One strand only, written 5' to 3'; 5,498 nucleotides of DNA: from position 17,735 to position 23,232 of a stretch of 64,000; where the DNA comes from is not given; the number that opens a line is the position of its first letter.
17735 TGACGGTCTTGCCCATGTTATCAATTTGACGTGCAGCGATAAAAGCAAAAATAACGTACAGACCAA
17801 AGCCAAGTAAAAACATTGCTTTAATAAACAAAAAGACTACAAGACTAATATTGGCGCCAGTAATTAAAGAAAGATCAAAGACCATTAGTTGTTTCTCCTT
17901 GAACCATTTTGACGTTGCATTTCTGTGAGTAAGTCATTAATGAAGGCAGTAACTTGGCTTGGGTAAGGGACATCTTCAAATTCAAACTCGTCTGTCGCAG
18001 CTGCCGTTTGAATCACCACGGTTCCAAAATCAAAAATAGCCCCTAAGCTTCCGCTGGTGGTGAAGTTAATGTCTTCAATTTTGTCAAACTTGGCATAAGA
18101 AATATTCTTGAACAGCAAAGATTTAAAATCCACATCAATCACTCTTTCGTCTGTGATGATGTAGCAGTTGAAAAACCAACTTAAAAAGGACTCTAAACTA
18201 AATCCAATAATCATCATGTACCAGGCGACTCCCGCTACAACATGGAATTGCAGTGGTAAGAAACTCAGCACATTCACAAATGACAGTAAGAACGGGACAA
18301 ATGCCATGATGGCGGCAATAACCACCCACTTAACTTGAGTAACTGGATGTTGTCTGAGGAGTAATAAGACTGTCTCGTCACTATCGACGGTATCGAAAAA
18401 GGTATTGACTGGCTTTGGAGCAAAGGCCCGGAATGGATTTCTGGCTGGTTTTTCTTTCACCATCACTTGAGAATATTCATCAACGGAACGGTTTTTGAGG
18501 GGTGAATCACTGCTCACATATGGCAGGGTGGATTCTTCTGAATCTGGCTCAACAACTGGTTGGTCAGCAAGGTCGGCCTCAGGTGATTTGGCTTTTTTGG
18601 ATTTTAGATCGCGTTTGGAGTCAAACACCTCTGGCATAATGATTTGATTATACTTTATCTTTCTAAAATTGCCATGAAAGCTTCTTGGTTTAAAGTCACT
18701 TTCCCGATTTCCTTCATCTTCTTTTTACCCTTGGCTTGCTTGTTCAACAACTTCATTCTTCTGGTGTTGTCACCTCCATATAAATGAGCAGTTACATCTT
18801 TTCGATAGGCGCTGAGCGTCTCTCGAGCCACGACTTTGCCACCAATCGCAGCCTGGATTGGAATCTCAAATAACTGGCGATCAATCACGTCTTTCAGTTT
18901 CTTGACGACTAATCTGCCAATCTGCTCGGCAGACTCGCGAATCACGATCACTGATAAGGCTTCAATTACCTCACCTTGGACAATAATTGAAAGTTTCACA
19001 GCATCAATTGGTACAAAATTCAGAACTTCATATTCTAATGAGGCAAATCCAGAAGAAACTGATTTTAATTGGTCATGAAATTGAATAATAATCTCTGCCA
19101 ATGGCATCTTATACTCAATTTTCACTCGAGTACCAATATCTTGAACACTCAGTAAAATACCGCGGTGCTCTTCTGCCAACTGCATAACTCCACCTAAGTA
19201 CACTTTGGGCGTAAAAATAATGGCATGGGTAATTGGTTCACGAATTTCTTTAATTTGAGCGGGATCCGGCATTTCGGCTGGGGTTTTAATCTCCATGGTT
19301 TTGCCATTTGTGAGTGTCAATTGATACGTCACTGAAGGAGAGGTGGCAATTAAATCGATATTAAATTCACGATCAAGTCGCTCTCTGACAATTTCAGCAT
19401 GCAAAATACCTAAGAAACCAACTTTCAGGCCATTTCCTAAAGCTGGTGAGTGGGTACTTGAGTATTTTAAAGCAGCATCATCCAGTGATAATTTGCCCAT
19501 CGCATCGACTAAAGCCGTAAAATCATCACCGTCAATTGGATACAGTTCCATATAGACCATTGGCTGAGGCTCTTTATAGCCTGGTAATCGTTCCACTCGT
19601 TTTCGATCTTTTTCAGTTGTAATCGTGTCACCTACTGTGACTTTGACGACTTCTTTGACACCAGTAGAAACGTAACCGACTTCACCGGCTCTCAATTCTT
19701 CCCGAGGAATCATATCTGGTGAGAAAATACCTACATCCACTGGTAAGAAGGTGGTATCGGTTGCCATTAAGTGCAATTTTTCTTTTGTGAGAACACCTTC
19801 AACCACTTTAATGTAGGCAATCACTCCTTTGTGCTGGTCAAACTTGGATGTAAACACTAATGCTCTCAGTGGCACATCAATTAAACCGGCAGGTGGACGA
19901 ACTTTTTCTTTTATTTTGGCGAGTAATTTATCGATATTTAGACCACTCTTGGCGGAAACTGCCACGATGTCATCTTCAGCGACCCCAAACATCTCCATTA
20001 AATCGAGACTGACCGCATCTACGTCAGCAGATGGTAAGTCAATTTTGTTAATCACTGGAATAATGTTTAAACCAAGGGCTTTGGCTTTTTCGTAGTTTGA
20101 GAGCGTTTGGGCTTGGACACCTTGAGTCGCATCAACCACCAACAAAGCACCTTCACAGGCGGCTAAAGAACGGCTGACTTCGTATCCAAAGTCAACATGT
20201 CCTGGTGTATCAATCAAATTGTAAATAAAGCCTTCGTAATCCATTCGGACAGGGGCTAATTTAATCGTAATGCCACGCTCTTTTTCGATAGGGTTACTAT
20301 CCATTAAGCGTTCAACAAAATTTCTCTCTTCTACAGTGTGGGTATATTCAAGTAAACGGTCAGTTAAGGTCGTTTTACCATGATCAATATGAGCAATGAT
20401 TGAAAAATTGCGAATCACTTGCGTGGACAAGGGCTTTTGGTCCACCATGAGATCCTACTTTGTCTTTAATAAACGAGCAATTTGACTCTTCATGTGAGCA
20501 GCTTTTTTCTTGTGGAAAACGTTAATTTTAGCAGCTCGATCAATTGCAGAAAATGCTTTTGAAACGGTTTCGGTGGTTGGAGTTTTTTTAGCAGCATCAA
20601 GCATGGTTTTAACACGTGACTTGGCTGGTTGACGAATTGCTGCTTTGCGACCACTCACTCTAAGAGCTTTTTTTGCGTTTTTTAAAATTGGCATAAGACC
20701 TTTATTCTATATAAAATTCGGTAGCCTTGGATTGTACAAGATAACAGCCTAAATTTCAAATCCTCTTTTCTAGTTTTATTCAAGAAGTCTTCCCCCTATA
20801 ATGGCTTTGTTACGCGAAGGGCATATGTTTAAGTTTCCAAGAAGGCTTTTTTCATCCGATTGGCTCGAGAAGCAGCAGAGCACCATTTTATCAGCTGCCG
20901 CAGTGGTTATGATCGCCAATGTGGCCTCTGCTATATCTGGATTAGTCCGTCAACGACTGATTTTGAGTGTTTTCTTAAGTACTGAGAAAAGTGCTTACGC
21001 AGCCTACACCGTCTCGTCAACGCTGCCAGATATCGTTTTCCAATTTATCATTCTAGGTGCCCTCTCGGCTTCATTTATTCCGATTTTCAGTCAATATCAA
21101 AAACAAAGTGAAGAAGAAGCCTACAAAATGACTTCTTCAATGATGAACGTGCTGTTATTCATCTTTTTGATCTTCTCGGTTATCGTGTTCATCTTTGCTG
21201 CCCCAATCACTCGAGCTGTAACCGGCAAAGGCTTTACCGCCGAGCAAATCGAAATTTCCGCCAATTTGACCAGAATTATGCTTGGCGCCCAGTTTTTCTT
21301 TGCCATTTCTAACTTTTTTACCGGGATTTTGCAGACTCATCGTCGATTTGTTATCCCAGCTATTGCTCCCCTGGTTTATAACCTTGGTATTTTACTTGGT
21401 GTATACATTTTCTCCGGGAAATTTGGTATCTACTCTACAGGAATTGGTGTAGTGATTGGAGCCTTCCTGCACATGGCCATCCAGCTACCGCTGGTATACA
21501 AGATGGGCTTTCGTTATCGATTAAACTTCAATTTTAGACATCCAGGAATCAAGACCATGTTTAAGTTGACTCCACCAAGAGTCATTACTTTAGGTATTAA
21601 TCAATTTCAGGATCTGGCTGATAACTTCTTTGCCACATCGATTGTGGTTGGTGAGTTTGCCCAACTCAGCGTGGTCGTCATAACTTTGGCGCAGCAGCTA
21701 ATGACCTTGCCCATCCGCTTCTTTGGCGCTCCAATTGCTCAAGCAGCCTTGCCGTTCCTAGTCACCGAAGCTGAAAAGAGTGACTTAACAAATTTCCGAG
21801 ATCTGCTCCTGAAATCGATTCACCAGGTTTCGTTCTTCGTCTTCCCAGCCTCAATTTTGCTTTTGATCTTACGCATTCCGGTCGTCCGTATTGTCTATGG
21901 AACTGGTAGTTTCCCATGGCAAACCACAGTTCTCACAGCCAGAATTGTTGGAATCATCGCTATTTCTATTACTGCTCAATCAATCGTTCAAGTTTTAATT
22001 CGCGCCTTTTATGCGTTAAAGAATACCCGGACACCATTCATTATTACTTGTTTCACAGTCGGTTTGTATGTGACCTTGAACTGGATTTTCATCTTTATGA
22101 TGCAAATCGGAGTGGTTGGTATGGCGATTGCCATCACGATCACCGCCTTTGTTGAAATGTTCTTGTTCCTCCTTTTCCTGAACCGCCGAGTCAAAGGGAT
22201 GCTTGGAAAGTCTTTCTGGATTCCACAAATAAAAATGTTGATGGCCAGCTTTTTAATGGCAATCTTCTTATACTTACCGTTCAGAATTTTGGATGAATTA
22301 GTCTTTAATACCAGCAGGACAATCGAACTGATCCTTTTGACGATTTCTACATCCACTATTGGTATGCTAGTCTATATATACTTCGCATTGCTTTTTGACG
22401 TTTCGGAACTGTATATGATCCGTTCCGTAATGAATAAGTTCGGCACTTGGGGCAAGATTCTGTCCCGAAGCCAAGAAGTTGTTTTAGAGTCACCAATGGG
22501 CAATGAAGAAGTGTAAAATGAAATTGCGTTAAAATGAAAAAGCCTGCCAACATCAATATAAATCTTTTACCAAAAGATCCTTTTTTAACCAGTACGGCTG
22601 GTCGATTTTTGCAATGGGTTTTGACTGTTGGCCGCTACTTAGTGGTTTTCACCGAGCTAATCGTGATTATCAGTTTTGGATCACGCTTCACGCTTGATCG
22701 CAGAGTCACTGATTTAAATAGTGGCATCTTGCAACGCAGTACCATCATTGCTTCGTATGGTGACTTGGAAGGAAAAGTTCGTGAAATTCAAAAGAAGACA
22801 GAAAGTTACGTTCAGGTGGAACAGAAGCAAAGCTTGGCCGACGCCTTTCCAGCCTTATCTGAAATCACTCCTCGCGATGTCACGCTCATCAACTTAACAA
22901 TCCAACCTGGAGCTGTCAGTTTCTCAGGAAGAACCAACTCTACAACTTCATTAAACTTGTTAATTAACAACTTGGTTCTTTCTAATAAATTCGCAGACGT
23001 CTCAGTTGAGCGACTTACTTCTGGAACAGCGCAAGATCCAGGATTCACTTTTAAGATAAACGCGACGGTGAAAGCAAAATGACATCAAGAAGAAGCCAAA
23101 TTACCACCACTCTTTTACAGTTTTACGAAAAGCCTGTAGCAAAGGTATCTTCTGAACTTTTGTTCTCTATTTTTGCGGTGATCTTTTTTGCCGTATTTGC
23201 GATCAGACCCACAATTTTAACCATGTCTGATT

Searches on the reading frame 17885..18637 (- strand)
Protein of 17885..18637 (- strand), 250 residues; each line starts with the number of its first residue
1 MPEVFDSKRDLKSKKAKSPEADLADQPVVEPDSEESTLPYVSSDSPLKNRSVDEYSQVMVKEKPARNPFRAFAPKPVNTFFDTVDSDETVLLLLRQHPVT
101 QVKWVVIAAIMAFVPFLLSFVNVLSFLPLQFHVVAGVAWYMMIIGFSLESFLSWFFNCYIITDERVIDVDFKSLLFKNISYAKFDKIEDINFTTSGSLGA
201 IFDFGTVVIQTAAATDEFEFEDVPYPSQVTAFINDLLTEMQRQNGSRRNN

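Call 11: search_protein_families(library=pfam, proteins=[window:17885-18637:-], max_evalue=0.001)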
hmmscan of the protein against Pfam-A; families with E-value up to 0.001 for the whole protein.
window:17885-18637:- (250 aa): 1 family
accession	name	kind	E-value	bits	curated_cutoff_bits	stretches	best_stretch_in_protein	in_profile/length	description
PF03703.20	bPH_2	-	0.00051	20.7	22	1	156-231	3-76/78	Bacterial PH domain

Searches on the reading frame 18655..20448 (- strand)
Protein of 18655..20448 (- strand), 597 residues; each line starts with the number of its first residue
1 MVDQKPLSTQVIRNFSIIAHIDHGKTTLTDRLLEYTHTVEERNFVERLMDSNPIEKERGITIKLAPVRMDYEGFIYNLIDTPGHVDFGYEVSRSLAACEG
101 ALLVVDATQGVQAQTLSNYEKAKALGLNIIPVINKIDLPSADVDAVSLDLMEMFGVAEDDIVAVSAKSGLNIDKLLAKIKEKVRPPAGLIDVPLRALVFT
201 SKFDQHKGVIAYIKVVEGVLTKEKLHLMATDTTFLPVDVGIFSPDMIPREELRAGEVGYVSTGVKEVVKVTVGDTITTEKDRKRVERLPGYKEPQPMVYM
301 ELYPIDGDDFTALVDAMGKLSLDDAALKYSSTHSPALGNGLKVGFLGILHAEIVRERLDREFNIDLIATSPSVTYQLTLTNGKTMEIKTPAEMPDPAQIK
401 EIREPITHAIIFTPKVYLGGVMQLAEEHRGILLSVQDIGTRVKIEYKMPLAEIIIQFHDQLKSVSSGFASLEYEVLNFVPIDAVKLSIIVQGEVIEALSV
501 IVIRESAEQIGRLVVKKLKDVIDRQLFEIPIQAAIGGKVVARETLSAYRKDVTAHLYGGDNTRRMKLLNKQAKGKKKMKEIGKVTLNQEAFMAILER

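Call 11: search_protein_families(library=pfam, proteins=[window:18655-20448:-], max_evalue=0.001)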
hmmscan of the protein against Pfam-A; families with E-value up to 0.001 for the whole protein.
window:18655-20448:- (597 aa): 8 families
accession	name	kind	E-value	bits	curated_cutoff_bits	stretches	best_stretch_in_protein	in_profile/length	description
PF00009.33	GTP_EFTU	-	1.9e-55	187.8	26.5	1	12-183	3-186/188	Elongation factor Tu GTP binding domain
PF06421.17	LepA_C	-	2.3e-43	147.1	29.7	1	490-595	1-106/107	GTP-binding protein LepA C-terminus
PF00679.30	EFG_C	-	6.8e-17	61.7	27.9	1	402-486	2-86/89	Elongation factor G C-terminus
PF03144.31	GTP_EFTU_D2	-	1.5e-05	25.8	30.3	1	208-277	1-73/73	Elongation factor Tu domain 2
PF01926.29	MMR_HSR1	-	4.1e-05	24.1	21.9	1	23-135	10-113/113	50S ribosome-binding GTPase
PF10662.15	PduV-EutP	-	0.00058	20.1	21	0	74-180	36-142/143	Ethanolamine utilisation - propanediol utilisation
PF16897.10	MMR_HSR1_Xtn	-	0.00061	20.2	35.2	0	128-182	57-103/106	C-terminal region of MMR_HSR1 domain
PF22042.2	EF-G_D2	-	0.00073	20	27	0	193-229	1-37/84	Elongation factor G domain 2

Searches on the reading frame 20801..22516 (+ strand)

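Call 11: search_protein_families(library=pfam, proteins=[window:20801-22516:+], max_evalue=0.001)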
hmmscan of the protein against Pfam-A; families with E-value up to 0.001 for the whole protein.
window:20801-22516:+ (571 aa): 2 families
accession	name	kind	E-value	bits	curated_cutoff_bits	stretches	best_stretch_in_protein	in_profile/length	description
PF03023.19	MurJ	-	1.4e-68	232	27.4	1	65-496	10-435/451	Lipid II flippase MurJ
PF01554.23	MatE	-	0.00046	20.3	24.9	1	60-192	22-150/161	MatE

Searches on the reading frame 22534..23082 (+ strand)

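Call 11: search_protein_families(library=pfam, proteins=[window:22534-23082:+], max_evalue=0.001)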
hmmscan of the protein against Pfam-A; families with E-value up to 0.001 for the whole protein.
window:22534-23082:+ (182 aa): 1 family
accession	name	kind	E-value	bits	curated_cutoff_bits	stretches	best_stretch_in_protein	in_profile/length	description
PF05137.18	PilN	-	1.6e-09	38.1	22.8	1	106-179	4-78/78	Fimbrial assembly protein (PilN)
